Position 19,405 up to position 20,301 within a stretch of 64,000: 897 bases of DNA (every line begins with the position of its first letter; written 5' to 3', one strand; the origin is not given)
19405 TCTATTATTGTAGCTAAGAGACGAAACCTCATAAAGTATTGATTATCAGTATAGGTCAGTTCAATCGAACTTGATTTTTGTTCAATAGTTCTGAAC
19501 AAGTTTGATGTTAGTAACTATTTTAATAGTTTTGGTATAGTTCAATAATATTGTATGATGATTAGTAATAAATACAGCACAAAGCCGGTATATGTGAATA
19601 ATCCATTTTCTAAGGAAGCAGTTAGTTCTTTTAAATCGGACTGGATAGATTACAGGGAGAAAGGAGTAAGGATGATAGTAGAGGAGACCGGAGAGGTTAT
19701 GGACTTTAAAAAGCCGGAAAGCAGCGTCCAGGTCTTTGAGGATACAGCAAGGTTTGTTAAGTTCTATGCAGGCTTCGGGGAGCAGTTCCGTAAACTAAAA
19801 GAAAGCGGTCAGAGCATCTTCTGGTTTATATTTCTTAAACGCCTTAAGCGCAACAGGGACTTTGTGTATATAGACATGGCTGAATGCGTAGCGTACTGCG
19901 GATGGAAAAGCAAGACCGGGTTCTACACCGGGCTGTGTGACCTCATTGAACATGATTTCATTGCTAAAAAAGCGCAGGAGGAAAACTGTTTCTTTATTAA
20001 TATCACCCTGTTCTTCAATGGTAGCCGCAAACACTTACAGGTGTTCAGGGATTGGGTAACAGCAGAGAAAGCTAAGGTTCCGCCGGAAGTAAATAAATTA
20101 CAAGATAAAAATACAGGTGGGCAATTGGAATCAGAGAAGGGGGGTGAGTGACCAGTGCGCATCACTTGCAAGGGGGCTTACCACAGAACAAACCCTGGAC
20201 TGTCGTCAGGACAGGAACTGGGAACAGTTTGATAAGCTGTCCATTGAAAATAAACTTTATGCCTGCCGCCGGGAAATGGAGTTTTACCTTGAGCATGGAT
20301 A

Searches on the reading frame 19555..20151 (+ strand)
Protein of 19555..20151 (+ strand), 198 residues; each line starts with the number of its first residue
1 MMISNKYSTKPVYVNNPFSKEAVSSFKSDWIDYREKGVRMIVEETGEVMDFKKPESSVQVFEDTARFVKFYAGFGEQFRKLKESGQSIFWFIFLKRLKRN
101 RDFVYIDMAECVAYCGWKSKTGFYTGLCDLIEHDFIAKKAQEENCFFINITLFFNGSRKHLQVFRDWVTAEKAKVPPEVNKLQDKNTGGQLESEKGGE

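Call 12: search_protein_families(library=phrogs, proteins=[window:19555-20151:+], max_evalue=0.001)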
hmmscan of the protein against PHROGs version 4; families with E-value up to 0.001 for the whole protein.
window:19555-20151:+ (198 aa): 0 families

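Call 13: search_protein_families(library=pfam, proteins=[window:19555-20151:+], max_evalue=0.01)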
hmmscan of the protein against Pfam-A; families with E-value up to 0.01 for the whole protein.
window:19555-20151:+ (198 aa): 0 families

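Call 14: find_related_loci(query=window:19555-20151:+, collection=viral_contigs, flank=6000)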
Query window:19555-20151:+ (198 aa) in viral_contigs; peptide patterns used: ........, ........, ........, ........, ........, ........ (x = any residue, [..] = any of these).
5 stretches matched a pattern, but none encodes a relative of the query by tblastn (E <= 1e-3).

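Call 16: find_homologous_proteins(query=window:19555-20151:+, max_evalue=0.001)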
Query window:19555-20151:+ (198 aa): 1 proteins with E <= 0.001 among 34 candidates.
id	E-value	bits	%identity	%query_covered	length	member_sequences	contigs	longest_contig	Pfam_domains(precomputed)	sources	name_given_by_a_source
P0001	8.2e-131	452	100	100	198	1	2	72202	-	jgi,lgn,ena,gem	jgi:hypothetical protein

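Call 17: find_encoding_contigs(protein=window:19555-20151:+, flank=10000, max_places=10)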
Protein window:19555-20151:+ (198 aa): 3 contigs read that carry it; 1 place shown.
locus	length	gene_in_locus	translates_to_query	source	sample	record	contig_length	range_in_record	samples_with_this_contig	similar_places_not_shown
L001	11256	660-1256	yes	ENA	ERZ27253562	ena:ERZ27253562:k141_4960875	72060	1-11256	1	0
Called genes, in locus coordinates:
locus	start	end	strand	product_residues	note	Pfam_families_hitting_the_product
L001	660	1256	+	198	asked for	-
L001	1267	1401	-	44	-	-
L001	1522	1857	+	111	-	-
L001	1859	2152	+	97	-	-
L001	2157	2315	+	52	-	-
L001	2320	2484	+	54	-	-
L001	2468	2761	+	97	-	-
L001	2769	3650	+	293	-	-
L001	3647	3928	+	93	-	PF03819:MazG (faint)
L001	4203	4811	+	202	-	-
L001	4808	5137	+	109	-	-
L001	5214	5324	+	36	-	-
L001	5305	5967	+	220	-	-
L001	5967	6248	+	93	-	-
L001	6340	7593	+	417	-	-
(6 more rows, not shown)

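Call 25: search_solved_structures(query=window:19555-20151:+, max_evalue=10, show_alignments=2)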
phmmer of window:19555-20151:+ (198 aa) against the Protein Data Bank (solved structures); distinct sequences matched with E-value up to 10: 0.

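Call 30: search_protein_representatives(protein=window:19555-20151:+)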
Query: 198 residues. Proteins with E-value up to 0.001 (for the whole library): 671; up to 1e-10: 83; up to 1e-30: 1. The best 150 are listed.
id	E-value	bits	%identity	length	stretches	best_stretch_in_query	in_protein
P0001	2.6e-131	451.7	100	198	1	1-198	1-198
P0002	1.4e-19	87.0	33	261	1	5-175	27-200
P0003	4.7e-19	85.3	32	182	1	6-164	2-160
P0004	8.0e-19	84.6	33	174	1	4-163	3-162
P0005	7.0e-17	78.2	35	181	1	5-174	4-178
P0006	9.6e-17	77.8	33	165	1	8-159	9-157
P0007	3.0e-16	76.2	33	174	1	12-167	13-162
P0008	6.0e-16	75.2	34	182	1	4-172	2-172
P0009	6.1e-16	75.2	36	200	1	5-163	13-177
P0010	1.2e-15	74.2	32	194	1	6-159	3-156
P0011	3.1e-15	72.8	33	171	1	38-165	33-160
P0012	5.3e-15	72.1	32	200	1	11-167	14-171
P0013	5.4e-15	72.1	37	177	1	42-178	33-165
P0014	6.2e-15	71.9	33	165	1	12-160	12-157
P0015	1.9e-14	70.3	28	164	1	10-161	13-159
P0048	8.6e-12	61.6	33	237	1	36-160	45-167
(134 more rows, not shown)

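Call 32: search_protein_families(library=pfam, alignment_id=A1, max_evalue=0.01)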
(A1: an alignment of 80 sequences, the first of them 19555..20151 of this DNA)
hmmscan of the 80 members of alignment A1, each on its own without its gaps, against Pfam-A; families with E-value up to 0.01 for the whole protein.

A. member 1, window:19555-20151:+ (198 aa): 0 families

B. families by the number of members that match (of 80 scanned): 7 families
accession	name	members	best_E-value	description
PF05732.17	RepL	24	2.8e-11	Firmicute plasmid replication protein (RepL)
PF01051.27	Rep3_N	6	3.9e-05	Initiator Replication protein, WH1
PF17209.9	Hfq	1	0.0027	Hfq protein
PF22345.2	GLMA_C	1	0.006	GLMA, C-terminal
PF18691.7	Cdc13_OB2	1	0.008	Cell division control protein 13, OB2 domain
PF21664.2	TBPIP_C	1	0.0085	TBP-interacting protein, C-terminal domain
PF23740.1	Ig_ZP2_3rd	1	0.0092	Zona pellucida sperm-binding protein 2, Ig-like domain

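Call 33: search_solved_structures(query=A1, max_evalue=10, show_alignments=3)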
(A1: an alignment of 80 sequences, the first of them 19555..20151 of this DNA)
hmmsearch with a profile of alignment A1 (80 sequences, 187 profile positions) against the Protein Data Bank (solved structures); distinct sequences matched with E-value up to 10: 11.
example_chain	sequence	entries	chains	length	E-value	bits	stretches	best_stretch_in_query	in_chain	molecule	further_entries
7mcd_A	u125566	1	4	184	4.1e-06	29.5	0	71-97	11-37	AI-designed TIM-barrel F15C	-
4jac_A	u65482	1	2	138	0.17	14.5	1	60-122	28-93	Dehaloperoxidase A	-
9v96_A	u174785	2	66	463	0.19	14.3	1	31-83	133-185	Flagellin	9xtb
3kuo_A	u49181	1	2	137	0.31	13.6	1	60-123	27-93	Dehaloperoxidase A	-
2qfn_A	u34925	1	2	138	0.32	13.6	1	60-123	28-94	Dehaloperoxidase A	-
1ew6_A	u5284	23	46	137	0.57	12.8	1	60-122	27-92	DEHALOPEROXIDASE | Dehaloperoxidase A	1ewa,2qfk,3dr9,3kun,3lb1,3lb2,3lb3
5v5r_B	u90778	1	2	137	0.59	12.7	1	60-122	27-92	Dehaloperoxidase A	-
4hsw_A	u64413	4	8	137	0.63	12.6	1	60-122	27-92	Dehaloperoxidase A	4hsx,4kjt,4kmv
4n78_D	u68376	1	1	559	1.3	11.6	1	143-181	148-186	Wiskott-Aldrich syndrome protein family member 1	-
7usc_C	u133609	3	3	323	3.5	10.2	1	143-181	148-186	Wiskott-Aldrich syndrome protein family member 1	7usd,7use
3p8c_D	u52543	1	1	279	4.2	9.9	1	143-179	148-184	Wiskott-Aldrich syndrome protein family member 1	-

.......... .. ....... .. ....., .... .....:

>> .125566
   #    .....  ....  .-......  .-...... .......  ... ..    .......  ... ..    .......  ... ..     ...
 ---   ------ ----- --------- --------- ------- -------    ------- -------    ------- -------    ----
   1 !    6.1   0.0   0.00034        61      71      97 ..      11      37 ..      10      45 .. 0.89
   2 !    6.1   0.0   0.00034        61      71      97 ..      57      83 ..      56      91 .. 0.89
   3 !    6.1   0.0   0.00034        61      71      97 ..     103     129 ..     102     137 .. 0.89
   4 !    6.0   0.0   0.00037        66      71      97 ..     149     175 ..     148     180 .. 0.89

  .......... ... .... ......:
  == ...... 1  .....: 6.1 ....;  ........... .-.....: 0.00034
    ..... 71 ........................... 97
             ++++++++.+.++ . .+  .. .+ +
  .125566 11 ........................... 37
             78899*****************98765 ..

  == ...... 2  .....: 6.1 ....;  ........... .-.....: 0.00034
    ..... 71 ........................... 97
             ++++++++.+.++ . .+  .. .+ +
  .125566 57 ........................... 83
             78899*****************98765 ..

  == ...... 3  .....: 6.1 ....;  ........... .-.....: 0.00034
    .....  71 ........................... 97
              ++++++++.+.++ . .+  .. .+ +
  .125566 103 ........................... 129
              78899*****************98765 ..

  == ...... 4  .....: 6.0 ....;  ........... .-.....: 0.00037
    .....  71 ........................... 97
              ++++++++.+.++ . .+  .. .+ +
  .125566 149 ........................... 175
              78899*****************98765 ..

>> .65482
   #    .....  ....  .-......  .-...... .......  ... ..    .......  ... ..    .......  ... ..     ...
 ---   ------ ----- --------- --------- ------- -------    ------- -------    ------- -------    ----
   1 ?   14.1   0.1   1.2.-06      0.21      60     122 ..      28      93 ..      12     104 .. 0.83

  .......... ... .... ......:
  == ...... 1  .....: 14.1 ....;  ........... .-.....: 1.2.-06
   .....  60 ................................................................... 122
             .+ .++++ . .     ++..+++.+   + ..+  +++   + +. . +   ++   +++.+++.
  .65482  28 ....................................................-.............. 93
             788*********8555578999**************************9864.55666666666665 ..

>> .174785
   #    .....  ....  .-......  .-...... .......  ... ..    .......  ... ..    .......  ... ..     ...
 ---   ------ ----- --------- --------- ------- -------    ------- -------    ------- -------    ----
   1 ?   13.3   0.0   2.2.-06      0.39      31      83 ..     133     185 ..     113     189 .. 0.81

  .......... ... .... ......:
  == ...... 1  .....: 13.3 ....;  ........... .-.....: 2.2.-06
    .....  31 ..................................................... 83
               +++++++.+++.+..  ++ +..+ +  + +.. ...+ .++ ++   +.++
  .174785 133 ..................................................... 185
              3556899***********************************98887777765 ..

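Call 35: search_protein_families(library=phrogs, alignment_id=A1, max_evalue=0.001)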
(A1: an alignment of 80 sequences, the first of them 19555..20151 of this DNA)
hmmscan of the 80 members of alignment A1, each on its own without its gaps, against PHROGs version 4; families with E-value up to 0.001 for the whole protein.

A. member 1, window:19555-20151:+ (198 aa): 0 families

B. families by the number of members that match (of 80 scanned): 1 family
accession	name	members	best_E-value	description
phrog_186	-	1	7.1e-06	DnaD-like helicase loader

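Call 37: find_encoding_contigs(protein=P0002, flank=5000, max_places=4)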
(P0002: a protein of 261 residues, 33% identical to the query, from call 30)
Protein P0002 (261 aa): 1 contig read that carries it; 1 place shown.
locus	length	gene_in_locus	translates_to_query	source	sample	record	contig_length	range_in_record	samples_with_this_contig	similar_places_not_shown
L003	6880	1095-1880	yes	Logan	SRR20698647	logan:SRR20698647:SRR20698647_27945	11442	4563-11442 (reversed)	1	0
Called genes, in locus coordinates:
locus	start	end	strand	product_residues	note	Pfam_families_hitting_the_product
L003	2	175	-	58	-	?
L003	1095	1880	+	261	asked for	-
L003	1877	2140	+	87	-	-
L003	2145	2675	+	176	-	-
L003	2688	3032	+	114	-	-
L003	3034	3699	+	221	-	-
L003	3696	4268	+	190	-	-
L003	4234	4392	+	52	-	-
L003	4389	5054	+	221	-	-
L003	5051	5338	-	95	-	-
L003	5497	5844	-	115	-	-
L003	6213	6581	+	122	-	-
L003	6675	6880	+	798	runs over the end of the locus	-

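Call 38: predict_structure(protein=window:19555-20151:+)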
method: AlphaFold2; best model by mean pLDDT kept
length: 198 residues; sequences in the alignment: 1
mean_pLDDT: 38.5   pTM: 0.32
mean pLDDT of the five models: 38.5, 37.0, 32.0, 29.5, 29.3
residues with pLDDT >= 90: 0; 70-90: 0; 50-70: 32; < 50: 166
segments of 3 or more residues with pLDDT < 50: 1-75, 85-134, 144-156, 175-198
pLDDT, mean of each block of 10 residues (from residue 1): 24 27 28 25 28 35 47 50 49 43 38 33 39 48 47 49 54 45 28 29
secondary structure, 60 per line:
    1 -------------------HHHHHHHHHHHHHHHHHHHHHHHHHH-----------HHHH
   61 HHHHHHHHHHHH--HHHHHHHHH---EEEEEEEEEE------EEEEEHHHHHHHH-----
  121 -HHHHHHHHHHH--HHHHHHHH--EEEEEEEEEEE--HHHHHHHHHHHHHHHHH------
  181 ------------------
elements in order: H20-45 H57-72 H75-83 E87-96 E103-107 H108-115 H122-132 H135-142 E145-155 H158-174

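Call 40: find_encoding_contigs(protein=P0003, flank=5000, max_places=4)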
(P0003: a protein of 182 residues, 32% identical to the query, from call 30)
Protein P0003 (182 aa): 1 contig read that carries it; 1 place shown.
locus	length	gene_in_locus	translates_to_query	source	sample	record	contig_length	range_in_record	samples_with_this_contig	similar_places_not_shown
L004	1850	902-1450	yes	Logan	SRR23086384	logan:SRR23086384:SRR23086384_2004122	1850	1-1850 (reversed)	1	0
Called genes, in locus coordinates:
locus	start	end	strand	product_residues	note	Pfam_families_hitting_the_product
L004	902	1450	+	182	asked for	-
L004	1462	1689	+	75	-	-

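Call 41: find_encoding_contigs(protein=P0004, flank=5000, max_places=4)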
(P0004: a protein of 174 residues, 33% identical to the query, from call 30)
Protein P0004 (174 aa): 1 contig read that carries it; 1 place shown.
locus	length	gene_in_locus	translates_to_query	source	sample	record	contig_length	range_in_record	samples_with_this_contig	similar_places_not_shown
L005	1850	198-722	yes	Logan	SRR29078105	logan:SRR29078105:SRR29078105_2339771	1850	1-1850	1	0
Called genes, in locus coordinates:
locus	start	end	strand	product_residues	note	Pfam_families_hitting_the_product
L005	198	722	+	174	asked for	-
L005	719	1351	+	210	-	-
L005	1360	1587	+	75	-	-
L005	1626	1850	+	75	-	?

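Call 42: search_dna_similar(query=window:19555-20151:+, collection=phages, mode=protein, max_evalue=0.01, max_rows=30)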
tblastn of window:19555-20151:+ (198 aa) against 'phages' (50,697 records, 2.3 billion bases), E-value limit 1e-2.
No match.

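Call 43: search_dna_similar(query=window:19555-20151:+, collection=plasmids, mode=protein, max_evalue=0.01, max_rows=30)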
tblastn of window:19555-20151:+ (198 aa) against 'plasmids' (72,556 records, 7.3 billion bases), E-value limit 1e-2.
Records with a match: 40; places in all: 41; records where one place covers at least 80% of the query: 2.
Best place of each record, by identity: <60% 40.
By first word of the organism name: Bacteroides 24; Parabacteroides 5; Hymenobacter 2; Methylomagnum 1; Empedobacter 1; Escherichia 1; Elizabethkingia 1; Acidisoma 1; Phocaeicola 1; Citrobacter 1; and 2 more.
By predicted mobility (MOB-suite, as given by PLSDB): mobilizable 31; non-mobilizable 9.
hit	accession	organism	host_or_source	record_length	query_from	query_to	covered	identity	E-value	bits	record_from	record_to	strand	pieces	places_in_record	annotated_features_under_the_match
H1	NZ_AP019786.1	Methylomagnum ishizawai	-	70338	11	189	90%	26.8%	2e-8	60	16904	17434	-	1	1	replication protein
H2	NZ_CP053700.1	Empedobacter stercoris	pig,single cell,feces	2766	45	198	78%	29.9%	4e-8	59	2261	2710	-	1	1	replication/maintenance protein RepL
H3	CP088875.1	Escherichia coli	Homo sapiens,blood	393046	2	158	79%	29.0%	8e-4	47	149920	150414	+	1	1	replication/maintenance protein RepL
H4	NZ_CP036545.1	Bacteroides fragilis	Homo sapiens,blood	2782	16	158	72%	31.1%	5e-9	62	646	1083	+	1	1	RepA protein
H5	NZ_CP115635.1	Elizabethkingia anophelis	Homo sapiens,skin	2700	16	174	80%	27.5%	3e-8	59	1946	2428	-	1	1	replication/maintenance protein RepL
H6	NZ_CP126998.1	Acidisoma sp. PAMC 29798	cell culture,lichen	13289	11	166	79%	27.4%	9e-6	52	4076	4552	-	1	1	hypothetical protein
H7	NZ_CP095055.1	Hymenobacter aerilatus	single cell,air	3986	6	158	77%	27.2%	6e-7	56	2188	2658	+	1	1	RepA protein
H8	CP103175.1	Bacteroides ovatus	Homo sapiens,cell culture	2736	16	158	72%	28.5%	1e-7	58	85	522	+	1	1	replication/maintenance protein RepL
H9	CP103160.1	Bacteroides fragilis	Homo sapiens,cell culture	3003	16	158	72%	28.5%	1e-7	58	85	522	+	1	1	replication/maintenance protein RepL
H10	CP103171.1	Bacteroides fragilis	Homo sapiens,cell culture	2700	16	158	72%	28.5%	1e-7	58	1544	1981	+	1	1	replication/maintenance protein RepL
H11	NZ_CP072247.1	Phocaeicola dorei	Homo sapiens,cultured bacterial ...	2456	16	158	72%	28.5%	1e-7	58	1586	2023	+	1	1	replication/maintenance protein RepL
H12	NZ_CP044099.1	Citrobacter portucalensis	Homo sapiens,clinical isolate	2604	16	158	72%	28.5%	1e-7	58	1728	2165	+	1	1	replication/maintenance protein RepL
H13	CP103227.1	Bacteroides fragilis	Homo sapiens,cell culture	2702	16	158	72%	28.5%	1e-7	58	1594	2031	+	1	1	replication/maintenance protein RepL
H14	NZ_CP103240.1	Bacteroides thetaiotaomicron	Homo sapiens,cell culture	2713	16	158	72%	28.5%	1e-7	58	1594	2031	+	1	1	replication/maintenance protein RepL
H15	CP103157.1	Bacteroides thetaiotaomicron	Homo sapiens,cell culture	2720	16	158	72%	28.5%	1e-7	58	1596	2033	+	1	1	replication/maintenance protein RepL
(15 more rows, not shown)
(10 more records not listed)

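Call 46: predict_structure(alignment_id=A1)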
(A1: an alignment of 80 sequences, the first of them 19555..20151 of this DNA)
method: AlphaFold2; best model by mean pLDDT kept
length: 198 residues; sequences in the alignment: 80
mean_pLDDT: 87.6   pTM: 0.78
mean pLDDT of the five models: 87.6, 87.2, 87.1, 86.4, 85.1
residues with pLDDT >= 90: 132; 70-90: 32; 50-70: 25; < 50: 9
segments of 3 or more residues with pLDDT < 50: 190-192, 194-196
pLDDT, mean of each block of 10 residues (from residue 1): 77 97 91 69 85 68 87 97 98 96 98 97 97 98 98 96 95 88 60 52
secondary structure, 60 per line:
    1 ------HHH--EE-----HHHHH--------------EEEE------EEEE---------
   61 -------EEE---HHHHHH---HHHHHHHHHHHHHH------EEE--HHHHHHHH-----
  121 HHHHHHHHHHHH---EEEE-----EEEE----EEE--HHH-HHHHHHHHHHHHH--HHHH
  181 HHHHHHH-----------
elements in order: H19-23 E38-41 E48-51 E68-70 H74-79 H83-96 E103-105 H108-115 H121-132 E136-139 E145-148 E153-155 H162-174 H177-187

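Call 50: fold_search(model_id=the predicted structure, library=pdb)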
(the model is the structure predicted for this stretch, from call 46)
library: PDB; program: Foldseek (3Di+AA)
matches with E <= 10: 450; with E <= 0.001: 0
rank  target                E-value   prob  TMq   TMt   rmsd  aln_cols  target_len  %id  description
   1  7el2_B                2.8e-02  0.85  0.24  0.35  12.8       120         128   14  Crystal structure of apo-HpaR from Acinetobacter baumannii (released 2022-01-19)
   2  3eco_A                7.2e-02  0.57  0.24  0.32  12.8       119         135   11  Crystal structure of MepR, a transcription regulator of the Staphylococcus aureus multidrug efflux pump MepA (released 2009-02-10)
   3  6v9i_C                9.3e-02  0.93  0.25  0.08   5.1        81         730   15  cryo-EM structure of Cullin5 bound to RING-box protein 2 (Cul5-Rbx2) (released 2020-04-29)
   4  2bgc_B                1.1e-01  0.63  0.26  0.22   9.4       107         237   12  PrfA-G145S, a constitutive active mutant of the Transcriptional Regulator In L.monocytogenes (released 2005-04-14)
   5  3k0l_B                1.2e-01  0.66  0.24  0.33  13.9       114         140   13  Crystal Structure of Putative MarR Family Transcriptional Regulator from Acinetobacter sp. ADP (released 2009-10-13)
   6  9gc3_A                1.2e-01  0.41  0.24  0.10  24.0       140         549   10  yeast TFIIIC TauB subcomplex bound to a tRNA gene (released 2024-11-27)
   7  3i54_A                1.3e-01  0.75  0.23  0.21   4.1        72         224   11  Crystal structure of MtbCRP in complex with cAMP (released 2009-09-08)
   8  4aih_D                1.3e-01  0.66  0.25  0.36  12.7       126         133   10  Crystal structure of RovA from Yersinia in its free form (released 2012-09-12)
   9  3s2w_C                1.3e-01  0.63  0.26  0.35  13.5       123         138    7  The crystal structure of a MarR transcriptional regulator from Methanosarcina mazei Go1 (released 2011-06-22)
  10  3hif_A                1.4e-01  0.69  0.23  0.23   7.3        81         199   12  The crystal structure of apo wild type CAP at 3.6 A resolution. (released 2009-09-08)
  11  3h3u_A                1.6e-01  0.54  0.25  0.23   8.6        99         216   10  Crystal structure of CRP (cAMP receptor Protein) from Mycobacterium tuberculosis (released 2010-02-02)
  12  3e6m_A                1.6e-01  0.41  0.22  0.28  14.1       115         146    9  The crystal structure of a MarR family transcriptional regulator from Silicibacter pomeroyi DSS. (released 2008-09-02)
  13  3by6_D                1.6e-01  0.28  0.22  0.34  14.2       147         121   11  Crystal structure of a transcriptional regulator from Oenococcus oeni (released 2008-02-19)
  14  3qpt                  1.7e-01  0.63  0.27  0.38  12.6       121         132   10  Crystal structure of the Salmonella transcriptional regulator SlyA (released 2011-05-04)
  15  4rgu_B                1.7e-01  0.38  0.22  0.29  14.4       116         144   14  Crystal Structure of Putative MarR Family Transcriptional Regulator HcaR from Acinetobacter sp. ADP complexed with fer (released 2015-03-04)
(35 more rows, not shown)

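Call 88: find_homologous_proteins(query=A1, max_evalue=0.00001)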
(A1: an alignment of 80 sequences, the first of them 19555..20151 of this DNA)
Query A1 (80 sequences) (198 aa, profile of the alignment): 7 proteins with E <= 0.00001 among 1900 candidates.
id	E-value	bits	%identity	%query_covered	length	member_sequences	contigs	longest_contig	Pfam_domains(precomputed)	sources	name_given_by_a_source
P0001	2.4e-49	185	100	100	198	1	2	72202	-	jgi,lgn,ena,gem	jgi:hypothetical protein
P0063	2.0e-47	179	27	93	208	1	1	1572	-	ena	-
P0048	3.8e-46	175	33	62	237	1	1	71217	-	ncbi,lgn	-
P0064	5.1e-46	174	32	77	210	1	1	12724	-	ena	-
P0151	9.7e-43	164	31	48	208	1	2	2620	-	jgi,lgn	jgi:hypothetical protein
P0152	1.7e-42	163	28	88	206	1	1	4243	-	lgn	-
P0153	3.7e-25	106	28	79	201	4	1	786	-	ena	-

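Call 89: find_encoding_contigs(protein=P0048, flank=10000, max_places=3)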
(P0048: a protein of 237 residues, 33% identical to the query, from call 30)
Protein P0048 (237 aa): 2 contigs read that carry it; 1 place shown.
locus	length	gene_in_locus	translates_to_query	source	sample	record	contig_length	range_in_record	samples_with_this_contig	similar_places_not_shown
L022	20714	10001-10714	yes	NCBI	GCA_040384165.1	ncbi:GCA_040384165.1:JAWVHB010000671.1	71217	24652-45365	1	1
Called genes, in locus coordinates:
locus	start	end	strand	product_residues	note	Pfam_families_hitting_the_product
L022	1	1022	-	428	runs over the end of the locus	PF12843:QSregVF_b (weak)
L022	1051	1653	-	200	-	-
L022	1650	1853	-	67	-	-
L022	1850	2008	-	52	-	-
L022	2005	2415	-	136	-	-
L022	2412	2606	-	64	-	-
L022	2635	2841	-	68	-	-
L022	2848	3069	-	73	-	-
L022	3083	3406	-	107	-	-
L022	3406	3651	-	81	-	-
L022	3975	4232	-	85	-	-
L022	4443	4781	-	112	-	-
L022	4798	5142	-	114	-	-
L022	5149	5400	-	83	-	-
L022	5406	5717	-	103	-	-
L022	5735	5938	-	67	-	-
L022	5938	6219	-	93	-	-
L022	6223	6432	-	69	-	-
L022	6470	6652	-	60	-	-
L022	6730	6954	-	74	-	-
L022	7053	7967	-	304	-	-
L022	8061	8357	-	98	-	-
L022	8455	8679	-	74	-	-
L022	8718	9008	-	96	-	-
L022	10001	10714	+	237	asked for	-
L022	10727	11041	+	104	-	-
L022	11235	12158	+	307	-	-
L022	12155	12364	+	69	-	-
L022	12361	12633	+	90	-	-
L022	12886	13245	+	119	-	-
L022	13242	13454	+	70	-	-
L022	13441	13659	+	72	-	-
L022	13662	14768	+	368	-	PF00535:Glycos_transf_2, PF13641:Glyco_tranf_2_3 (weak)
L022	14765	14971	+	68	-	-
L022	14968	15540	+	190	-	-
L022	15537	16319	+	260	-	PF27674:DUF8361 (weak)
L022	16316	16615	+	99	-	-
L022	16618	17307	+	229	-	-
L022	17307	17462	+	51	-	-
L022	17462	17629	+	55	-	-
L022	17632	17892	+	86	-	-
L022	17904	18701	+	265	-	-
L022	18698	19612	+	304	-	PF01073:3Beta_HSD, PF01370:Epimerase, PF04321:RmlD_sub_bind (faint), PF16363:GDP_Man_Dehyd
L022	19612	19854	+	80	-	-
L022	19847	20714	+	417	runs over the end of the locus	-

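Call 94: search_protein_families(library=ncbifam, proteins=[window:19555-20151:+, L022:10001-10714:+], max_evalue=1)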
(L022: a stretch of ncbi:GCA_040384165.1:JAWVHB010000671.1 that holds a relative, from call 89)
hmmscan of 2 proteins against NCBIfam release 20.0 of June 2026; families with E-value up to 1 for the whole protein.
window:19555-20151:+ (198 aa): 0 families

L022:10001-10714:+ (237 aa): 0 families

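Call 95: search_protein_families(library=pfam, proteins=[window:19555-20151:+, L022:10001-10714:+], max_evalue=5)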
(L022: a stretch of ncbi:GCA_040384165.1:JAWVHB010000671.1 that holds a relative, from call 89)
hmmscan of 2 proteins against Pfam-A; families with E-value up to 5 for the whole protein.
window:19555-20151:+ (198 aa): 0 families

L022:10001-10714:+ (237 aa): 0 families
